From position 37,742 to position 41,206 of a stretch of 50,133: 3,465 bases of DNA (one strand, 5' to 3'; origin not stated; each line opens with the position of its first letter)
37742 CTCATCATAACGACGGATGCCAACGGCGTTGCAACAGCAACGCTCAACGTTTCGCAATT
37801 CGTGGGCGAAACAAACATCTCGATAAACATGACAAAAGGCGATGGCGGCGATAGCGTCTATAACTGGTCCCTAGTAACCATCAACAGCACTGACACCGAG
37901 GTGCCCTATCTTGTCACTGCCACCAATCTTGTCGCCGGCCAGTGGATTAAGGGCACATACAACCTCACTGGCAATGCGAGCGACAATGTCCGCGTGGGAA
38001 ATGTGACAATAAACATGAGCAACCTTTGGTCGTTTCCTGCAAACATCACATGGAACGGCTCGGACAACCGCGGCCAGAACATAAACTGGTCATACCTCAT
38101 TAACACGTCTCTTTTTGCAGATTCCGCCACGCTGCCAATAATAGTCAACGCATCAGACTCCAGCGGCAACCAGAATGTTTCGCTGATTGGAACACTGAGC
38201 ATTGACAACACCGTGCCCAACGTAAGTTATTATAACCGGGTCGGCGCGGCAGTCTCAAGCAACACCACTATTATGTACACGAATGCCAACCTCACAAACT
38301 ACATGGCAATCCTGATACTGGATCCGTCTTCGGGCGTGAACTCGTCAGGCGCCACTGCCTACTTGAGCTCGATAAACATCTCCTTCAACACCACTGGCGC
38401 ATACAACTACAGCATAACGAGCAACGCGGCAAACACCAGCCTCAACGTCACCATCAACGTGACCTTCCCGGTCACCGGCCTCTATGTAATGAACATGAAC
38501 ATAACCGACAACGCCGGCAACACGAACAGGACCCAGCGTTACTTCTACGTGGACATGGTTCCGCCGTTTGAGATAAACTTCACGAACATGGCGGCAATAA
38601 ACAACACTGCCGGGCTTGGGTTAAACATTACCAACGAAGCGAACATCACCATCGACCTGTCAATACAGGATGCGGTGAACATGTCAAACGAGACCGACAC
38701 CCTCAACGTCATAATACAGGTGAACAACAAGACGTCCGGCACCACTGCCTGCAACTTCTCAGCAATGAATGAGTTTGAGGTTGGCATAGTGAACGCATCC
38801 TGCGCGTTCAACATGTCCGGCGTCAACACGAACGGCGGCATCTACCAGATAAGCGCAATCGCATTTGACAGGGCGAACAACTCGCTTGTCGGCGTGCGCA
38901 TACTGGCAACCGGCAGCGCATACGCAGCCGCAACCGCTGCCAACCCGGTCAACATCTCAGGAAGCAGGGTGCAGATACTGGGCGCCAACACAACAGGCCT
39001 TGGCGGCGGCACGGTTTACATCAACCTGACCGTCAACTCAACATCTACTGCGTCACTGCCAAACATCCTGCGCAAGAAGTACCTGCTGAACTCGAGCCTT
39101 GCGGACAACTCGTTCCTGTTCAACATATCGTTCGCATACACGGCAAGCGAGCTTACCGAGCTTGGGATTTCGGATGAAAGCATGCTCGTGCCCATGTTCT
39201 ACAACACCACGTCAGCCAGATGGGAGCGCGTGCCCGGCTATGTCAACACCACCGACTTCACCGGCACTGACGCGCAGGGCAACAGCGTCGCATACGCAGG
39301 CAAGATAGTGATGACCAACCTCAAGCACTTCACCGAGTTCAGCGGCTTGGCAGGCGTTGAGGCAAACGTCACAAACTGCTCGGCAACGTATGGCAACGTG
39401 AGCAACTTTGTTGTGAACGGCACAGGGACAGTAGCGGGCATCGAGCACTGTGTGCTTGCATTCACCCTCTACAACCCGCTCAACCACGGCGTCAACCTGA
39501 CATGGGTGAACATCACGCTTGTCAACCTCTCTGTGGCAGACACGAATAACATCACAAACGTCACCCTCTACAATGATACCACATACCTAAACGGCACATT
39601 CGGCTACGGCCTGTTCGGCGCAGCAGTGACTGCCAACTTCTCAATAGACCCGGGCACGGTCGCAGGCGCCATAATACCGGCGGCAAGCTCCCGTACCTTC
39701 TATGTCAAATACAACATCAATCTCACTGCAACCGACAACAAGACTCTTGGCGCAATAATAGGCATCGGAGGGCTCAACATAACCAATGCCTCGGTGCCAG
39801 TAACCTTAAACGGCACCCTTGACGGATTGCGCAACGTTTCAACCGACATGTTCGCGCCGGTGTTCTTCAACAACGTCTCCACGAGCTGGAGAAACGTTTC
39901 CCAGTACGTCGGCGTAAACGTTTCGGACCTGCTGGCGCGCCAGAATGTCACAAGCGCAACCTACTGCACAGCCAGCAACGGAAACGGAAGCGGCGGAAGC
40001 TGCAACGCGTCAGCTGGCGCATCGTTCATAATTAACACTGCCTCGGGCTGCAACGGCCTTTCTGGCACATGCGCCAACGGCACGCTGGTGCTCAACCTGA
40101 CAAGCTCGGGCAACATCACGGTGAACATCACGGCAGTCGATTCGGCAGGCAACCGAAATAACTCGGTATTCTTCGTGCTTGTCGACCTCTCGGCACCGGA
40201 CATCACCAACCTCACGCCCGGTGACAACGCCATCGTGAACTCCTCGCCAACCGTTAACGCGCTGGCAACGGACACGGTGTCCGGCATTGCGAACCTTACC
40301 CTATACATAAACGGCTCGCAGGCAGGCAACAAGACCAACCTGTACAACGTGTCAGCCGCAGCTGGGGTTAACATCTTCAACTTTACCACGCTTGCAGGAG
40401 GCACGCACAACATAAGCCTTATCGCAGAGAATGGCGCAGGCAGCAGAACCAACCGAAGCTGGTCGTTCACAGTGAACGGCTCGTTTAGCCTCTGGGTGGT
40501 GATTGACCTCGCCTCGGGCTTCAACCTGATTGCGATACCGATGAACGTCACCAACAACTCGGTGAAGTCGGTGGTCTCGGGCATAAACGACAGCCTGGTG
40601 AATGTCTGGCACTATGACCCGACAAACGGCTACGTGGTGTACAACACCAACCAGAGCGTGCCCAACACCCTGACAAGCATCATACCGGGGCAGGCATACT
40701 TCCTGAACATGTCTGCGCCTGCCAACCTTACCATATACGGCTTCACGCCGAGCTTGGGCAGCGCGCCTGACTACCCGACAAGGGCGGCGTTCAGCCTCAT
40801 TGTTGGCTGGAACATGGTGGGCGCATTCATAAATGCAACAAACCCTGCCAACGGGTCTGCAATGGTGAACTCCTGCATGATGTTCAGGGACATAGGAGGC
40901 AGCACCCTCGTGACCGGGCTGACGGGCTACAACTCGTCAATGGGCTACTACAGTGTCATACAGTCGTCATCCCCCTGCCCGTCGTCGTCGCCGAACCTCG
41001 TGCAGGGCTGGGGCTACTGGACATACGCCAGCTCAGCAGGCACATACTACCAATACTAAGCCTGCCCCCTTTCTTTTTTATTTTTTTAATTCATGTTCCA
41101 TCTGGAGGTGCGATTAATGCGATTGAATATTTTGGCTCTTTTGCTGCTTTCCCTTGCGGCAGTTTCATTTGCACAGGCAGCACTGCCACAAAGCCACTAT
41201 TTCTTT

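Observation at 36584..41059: Extreme N-glycosylation sequon density (about one N-x-S/T per 11 residues) across a 1491-aa protein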

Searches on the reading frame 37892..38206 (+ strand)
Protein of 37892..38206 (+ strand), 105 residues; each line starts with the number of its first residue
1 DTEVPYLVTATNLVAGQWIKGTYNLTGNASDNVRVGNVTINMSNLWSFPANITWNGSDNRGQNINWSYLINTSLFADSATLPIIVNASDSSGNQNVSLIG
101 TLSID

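Call 20: search_protein_families(library=pfam, proteins=[window:37892-38206:+], max_evalue=10)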
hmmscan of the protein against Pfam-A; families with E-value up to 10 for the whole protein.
window:37892-38206:+ (105 aa): 1 family
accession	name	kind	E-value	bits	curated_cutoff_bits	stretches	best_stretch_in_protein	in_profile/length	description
PF17957.7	Big_7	-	0.0086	17.1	24.1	1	8-41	3-38/70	Bacterial Ig domain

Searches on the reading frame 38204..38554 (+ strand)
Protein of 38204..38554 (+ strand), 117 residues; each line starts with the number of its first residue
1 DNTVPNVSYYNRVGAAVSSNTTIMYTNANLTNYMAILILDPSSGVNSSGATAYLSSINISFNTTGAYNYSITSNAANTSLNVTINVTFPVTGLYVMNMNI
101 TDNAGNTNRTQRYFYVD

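Call 20: search_protein_families(library=pfam, proteins=[window:38204-38554:+], max_evalue=10)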
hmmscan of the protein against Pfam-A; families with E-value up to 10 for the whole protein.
window:38204-38554:+ (117 aa): 7 families
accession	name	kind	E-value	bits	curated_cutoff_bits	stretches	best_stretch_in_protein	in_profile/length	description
PF12245.14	Big_3_2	-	0.00017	22.2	23.3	1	32-116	34-120/122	Bacterial Ig-like domain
PF00801.26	PKD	-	0.02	15.3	23.5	1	38-110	3-75/80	PKD domain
PF19077.6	Big_13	-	0.031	15.2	27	1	68-117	53-101/102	Bacterial Ig-like domain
PF15418.12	DUF4625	-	0.085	13.6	27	1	68-112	81-126/131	Domain of unknown function (DUF4625)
PF18911.6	PKD_4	-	0.095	13.2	27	1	78-112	46-80/85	PKD domain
PF03548.22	LolA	-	0.12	12.5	23.6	1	51-109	88-145/165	Outer membrane lipoprotein carrier protein LolA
PF14699.12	hGDE_N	-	0.15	12.6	22.1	1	55-102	46-72/92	N-terminal domain from the human glycogen debranching enzyme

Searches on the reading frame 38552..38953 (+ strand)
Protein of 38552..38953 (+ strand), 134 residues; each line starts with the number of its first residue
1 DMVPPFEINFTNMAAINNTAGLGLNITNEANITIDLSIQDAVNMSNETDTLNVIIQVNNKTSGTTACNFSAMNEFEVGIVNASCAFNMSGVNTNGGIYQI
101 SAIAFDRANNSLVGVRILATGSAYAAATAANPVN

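Call 56: search_protein_families(library=pfam, proteins=[window:38552-38953:+], max_evalue=1)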
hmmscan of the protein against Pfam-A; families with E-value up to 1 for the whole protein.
window:38552-38953:+ (134 aa): 0 families

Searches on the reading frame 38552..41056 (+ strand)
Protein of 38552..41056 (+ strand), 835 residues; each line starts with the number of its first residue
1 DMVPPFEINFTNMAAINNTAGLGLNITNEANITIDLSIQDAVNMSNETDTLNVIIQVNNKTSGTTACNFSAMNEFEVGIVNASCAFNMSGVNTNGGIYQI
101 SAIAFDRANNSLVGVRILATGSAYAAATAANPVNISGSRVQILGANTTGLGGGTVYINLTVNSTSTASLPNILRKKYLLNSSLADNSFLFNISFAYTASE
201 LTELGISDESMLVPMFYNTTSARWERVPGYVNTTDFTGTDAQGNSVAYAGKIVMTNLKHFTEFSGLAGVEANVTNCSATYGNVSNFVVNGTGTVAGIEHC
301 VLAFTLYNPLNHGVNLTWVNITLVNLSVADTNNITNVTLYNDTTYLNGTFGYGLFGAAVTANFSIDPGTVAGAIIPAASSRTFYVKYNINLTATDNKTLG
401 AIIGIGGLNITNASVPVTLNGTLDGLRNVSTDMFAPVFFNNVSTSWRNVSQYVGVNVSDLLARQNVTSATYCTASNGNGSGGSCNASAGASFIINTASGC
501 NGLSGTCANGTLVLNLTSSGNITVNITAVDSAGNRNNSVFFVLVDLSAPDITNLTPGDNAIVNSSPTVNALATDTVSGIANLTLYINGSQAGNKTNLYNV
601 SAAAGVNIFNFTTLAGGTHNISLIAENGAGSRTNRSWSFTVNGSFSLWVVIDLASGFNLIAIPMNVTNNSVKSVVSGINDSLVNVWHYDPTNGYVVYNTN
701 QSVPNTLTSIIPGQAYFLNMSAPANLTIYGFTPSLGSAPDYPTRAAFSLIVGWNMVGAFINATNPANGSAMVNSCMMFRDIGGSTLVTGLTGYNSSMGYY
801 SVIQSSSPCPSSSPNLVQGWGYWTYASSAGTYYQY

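Call 52: predict_structure(protein=window:38552-41056:+)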
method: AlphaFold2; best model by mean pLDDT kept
length: 835 residues; sequences in the alignment: 1
mean_pLDDT: 34.4   pTM: 0.25
mean pLDDT of the five models: 34.4, 27.6, 25.2, 24.5, 21.5
residues with pLDDT >= 90: 0; 70-90: 0; 50-70: 5; < 50: 830
segments of 3 or more residues with pLDDT < 50: 1-615, 619-636, 642-835
pLDDT, mean of each block of 10 residues (from residue 1): 40 40 43 45 42 43 44 37 40 38 38 39 32 37 36 35 34 32 31 36 34 34 34 28 29 27 29 36 35 38 37 34 37 38 31 31 39 35 36 37 35 33 33 29 29 29 31 32 36 34 30 37 35 33 32 27 26 26 36 33 38 48 41 46 47 44 41 40 40 35 28 27 27 29 30 27 28 24 27 29 27 29 30 29
secondary structure, 60 per line:
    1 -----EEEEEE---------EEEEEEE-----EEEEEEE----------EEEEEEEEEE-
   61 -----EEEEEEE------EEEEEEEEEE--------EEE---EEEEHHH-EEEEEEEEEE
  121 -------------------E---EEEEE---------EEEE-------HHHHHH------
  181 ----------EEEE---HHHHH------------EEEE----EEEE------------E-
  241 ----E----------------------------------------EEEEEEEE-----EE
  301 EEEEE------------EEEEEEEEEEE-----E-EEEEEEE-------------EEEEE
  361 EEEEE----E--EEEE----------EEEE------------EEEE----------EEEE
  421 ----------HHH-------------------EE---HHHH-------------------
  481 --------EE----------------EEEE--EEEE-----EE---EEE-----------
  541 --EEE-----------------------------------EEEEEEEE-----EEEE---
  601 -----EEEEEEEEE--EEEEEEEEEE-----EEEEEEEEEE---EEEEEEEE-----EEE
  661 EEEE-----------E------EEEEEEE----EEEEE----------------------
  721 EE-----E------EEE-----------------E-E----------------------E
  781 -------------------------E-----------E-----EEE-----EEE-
elements in order (helices of 4 or more, strands of 3 or more residues): E6-11 E21-27 E33-39 E50-59 E66-72 E79-88 E97-99 E103-106 E111-120 E144-148 E158-161 H169-174 E191-194 H198-202 E215-218 E223-226 E286-293 E299-305 E318-328 E336-342 E356-365 E373-376 E387-390 E403-406 E417-420 H458-461 E507-510 E513-516 E527-529 E543-545 E581-588 E594-597 E606-614 E617-626 E632-641 E645-652 E658-664 E683-689 E694-698 E735-737 E824-826 E832-834

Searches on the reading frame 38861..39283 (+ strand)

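Call 56: search_protein_families(library=pfam, proteins=[window:38861-39283:+], max_evalue=1)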
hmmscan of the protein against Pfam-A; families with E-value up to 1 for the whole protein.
window:38861-39283:+ (141 aa): 1 family
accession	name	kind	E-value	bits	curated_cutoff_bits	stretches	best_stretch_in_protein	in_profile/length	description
PF20363.3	DUF6658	-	0.22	11.8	27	1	14-62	27-72/178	Family of unknown function (DUF6658)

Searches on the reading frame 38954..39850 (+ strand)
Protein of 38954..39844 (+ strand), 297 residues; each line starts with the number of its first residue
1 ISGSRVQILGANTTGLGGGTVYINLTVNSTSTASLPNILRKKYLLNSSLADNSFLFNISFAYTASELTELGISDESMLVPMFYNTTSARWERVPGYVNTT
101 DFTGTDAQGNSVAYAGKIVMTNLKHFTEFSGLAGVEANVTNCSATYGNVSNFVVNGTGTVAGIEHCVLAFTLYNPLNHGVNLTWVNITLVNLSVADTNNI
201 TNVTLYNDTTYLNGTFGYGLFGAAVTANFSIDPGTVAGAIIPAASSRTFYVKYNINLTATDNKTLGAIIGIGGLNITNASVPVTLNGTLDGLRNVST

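Call 20: search_protein_families(library=pfam, proteins=[window:39098-39850:+], max_evalue=10)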
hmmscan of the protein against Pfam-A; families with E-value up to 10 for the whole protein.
window:39098-39850:+ (251 aa): 0 families

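Call 90: search_solved_structures(query=window:38954-39844:+, max_evalue=10, show_alignments=2)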
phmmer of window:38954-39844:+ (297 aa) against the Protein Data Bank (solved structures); distinct sequences matched with E-value up to 10: 0.

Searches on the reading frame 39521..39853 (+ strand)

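Call 56: search_protein_families(library=pfam, proteins=[window:39521-39853:+], max_evalue=1)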
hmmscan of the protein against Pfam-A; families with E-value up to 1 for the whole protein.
window:39521-39853:+ (111 aa): 1 family
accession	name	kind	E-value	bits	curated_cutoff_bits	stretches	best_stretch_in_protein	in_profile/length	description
PF17957.7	Big_7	-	0.51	11.5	24.1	0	1-40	22-52/70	Bacterial Ig domain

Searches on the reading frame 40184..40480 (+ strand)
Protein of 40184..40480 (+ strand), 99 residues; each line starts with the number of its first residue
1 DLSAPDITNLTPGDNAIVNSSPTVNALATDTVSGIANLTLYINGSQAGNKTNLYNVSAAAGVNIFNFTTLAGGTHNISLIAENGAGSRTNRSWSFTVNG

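Call 20: search_protein_families(library=pfam, proteins=[window:40184-40480:+], max_evalue=10)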
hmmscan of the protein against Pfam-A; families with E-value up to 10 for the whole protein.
window:40184-40480:+ (99 aa): 4 families
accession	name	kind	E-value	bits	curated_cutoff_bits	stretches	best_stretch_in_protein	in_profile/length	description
PF17957.7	Big_7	-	3.3e-08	34.5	24.1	1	5-78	1-69/70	Bacterial Ig domain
PF19077.6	Big_13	-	0.0039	18.1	27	1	2-97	9-100/102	Bacterial Ig-like domain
PF04022.17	Staphylcoagulse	-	0.56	10.2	19.7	0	50-57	9-16/27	Staphylocoagulase repeat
PF04151.21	PPC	-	1.4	10.3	25.9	2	27-79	17-68/70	Bacterial pre-peptidase C-terminal domain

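Call 82: search_solved_structures(query=A3, max_evalue=10, show_alignments=3)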
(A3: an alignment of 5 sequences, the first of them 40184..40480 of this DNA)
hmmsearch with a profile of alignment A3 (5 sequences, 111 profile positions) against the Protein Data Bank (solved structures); distinct sequences matched with E-value up to 10: 3.
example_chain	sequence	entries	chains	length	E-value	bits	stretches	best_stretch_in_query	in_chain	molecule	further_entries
2yn3_A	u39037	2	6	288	0.00021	24.7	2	85-109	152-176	PUTATIVE INNER MEMBRANE PROTEIN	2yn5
6aem_A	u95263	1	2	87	0.12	15.8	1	49-109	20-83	PKD domain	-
5y9h_A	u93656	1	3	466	0.2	15.1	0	11-86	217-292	SafD,Putative outer membrane protein,Putative outer membrane protein,Putative outer membra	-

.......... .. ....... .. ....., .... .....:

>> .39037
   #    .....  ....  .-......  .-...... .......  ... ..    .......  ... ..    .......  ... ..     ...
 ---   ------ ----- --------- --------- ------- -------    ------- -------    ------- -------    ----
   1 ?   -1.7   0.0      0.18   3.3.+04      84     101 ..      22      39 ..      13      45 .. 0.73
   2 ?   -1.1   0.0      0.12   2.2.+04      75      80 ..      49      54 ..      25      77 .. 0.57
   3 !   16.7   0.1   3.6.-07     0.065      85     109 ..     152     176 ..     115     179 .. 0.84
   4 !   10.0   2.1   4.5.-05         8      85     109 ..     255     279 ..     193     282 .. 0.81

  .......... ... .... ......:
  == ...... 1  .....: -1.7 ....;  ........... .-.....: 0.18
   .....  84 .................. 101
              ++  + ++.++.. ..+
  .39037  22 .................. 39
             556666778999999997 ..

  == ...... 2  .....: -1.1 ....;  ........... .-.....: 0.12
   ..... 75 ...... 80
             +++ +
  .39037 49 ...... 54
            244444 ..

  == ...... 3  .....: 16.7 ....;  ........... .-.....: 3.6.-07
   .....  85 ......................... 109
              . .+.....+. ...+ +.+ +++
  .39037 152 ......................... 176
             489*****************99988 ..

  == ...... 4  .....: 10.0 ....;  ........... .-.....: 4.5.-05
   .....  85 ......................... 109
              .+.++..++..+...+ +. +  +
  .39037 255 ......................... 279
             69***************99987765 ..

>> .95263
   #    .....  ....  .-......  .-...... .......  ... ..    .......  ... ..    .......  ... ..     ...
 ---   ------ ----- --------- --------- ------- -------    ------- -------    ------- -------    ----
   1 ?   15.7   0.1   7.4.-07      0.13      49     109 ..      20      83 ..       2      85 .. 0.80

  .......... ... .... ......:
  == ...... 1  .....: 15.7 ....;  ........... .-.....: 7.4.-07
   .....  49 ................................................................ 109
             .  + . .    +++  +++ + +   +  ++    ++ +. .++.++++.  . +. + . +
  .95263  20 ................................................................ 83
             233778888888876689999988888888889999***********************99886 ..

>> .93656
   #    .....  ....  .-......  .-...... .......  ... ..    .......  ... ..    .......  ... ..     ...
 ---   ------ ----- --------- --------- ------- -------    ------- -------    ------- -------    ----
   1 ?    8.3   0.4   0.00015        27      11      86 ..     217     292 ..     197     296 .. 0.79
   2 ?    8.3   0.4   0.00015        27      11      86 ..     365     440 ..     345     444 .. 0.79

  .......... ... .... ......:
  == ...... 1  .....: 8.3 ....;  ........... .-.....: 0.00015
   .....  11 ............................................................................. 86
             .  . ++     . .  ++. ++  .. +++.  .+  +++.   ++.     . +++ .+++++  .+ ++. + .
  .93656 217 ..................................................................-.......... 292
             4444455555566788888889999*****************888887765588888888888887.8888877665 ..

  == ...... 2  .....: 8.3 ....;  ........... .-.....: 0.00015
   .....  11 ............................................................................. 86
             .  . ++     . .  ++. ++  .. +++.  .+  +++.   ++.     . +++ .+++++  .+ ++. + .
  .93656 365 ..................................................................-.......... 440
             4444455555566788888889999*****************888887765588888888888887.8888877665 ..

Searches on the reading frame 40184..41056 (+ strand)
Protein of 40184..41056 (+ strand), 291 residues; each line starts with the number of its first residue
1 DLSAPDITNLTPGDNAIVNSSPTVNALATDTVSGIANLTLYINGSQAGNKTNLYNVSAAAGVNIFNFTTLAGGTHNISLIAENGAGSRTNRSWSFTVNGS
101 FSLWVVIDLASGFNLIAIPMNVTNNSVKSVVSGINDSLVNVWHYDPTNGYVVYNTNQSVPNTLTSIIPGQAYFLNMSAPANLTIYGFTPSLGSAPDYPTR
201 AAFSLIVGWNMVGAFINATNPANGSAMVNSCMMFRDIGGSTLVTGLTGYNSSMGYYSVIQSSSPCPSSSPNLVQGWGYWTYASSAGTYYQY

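Call 71: search_solved_structures(query=window:40184-41056:+, max_evalue=10, show_alignments=2)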
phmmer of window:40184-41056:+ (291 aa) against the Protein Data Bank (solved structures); distinct sequences matched with E-value up to 10: 1.
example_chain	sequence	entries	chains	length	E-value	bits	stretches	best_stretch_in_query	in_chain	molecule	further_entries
7ung_e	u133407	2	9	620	0.52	13.2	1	118-181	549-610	Cilia- and flagella-associated protein 52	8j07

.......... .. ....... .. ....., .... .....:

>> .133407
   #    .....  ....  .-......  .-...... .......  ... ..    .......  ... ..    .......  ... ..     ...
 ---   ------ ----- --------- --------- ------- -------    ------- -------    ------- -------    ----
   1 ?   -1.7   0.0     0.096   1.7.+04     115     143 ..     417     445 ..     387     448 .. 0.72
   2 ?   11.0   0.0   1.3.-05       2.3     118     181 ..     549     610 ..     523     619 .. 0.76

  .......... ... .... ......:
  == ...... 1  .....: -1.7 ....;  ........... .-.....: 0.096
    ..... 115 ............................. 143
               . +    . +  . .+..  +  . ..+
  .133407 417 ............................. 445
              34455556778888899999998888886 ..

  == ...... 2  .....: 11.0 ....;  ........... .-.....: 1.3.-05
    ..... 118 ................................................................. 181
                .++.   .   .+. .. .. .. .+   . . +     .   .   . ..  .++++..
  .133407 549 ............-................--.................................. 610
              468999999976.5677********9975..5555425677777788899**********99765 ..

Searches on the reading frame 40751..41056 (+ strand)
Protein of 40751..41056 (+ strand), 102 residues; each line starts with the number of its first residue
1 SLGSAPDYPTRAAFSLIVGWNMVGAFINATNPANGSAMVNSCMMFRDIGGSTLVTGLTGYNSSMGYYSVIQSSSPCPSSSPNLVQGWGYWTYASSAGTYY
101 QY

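Call 61: search_protein_families(library=pfam, proteins=[window:40751-41056:+], max_evalue=10)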
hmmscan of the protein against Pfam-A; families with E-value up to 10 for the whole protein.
window:40751-41056:+ (102 aa): 0 families
